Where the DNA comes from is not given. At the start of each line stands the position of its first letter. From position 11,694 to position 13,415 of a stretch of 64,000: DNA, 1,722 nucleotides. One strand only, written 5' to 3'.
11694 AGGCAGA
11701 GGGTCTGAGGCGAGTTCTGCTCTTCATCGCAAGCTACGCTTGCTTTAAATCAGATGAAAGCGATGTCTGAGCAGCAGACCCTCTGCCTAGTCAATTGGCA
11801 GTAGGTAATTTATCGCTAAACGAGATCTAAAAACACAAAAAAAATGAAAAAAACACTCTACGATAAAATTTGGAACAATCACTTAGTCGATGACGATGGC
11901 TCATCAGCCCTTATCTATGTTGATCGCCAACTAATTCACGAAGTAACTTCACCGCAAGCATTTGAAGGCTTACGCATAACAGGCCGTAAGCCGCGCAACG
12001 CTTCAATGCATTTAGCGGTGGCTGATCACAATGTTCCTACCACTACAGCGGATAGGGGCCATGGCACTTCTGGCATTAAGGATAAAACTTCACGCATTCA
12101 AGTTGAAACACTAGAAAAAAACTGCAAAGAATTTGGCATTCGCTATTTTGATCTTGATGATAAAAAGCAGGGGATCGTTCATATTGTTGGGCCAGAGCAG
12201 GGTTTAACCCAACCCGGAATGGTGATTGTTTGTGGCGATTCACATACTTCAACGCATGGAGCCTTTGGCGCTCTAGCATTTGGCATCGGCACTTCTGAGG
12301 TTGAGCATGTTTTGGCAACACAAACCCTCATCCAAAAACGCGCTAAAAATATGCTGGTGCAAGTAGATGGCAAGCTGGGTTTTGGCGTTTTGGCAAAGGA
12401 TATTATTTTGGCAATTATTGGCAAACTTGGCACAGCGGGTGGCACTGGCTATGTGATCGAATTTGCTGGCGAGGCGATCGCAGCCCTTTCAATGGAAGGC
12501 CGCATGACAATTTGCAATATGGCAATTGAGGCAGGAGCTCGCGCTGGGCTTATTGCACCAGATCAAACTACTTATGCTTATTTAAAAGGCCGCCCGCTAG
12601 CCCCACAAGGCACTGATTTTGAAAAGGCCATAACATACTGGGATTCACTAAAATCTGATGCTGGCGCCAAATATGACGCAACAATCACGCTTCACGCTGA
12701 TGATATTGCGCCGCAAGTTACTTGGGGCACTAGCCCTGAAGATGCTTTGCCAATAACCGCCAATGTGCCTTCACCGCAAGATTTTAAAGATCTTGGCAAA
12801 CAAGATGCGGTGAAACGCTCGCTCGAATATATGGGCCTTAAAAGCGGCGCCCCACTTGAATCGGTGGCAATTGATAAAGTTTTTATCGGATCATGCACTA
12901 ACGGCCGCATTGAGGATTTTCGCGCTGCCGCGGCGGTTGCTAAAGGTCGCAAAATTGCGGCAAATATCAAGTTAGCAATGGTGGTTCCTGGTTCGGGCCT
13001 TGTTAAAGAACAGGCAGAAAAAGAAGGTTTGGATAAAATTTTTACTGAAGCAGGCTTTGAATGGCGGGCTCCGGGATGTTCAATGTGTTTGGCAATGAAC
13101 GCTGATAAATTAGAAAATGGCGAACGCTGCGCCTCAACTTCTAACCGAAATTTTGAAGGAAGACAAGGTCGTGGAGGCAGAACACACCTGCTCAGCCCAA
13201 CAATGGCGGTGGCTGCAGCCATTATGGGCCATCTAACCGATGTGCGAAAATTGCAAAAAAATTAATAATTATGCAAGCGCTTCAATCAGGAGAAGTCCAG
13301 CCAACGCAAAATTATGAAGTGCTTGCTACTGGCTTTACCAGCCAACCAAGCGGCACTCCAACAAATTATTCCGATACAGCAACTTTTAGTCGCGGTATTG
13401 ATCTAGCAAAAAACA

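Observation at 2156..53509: Modular long-hairpin element superfamily: conserved clamp and cores, copy-specific stems that are always mirrored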

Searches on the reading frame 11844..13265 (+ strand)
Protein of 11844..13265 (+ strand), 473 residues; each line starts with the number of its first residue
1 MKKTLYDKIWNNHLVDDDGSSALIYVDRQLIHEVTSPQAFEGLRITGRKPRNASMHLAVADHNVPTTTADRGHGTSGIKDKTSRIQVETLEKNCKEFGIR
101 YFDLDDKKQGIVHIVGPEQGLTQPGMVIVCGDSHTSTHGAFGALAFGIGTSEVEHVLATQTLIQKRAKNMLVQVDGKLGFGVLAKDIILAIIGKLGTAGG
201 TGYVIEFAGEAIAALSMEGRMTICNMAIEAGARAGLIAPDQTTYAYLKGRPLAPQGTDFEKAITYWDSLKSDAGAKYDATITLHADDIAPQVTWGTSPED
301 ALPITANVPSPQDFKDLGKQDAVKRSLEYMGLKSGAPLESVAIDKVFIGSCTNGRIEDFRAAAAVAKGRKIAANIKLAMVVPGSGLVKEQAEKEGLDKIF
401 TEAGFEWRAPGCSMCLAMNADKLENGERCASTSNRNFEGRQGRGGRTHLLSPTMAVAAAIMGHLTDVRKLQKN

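Call 14: search_protein_families(library=pfam, proteins=[window:11844-13265:+])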
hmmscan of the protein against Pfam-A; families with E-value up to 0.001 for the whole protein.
window:11844-13265:+ (473 aa): 1 family
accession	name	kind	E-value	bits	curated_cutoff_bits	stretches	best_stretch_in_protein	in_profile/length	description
PF00330.25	Aconitase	-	7.6e-182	605.8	28.7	1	7-462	1-463/463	Aconitase family (aconitate hydratase)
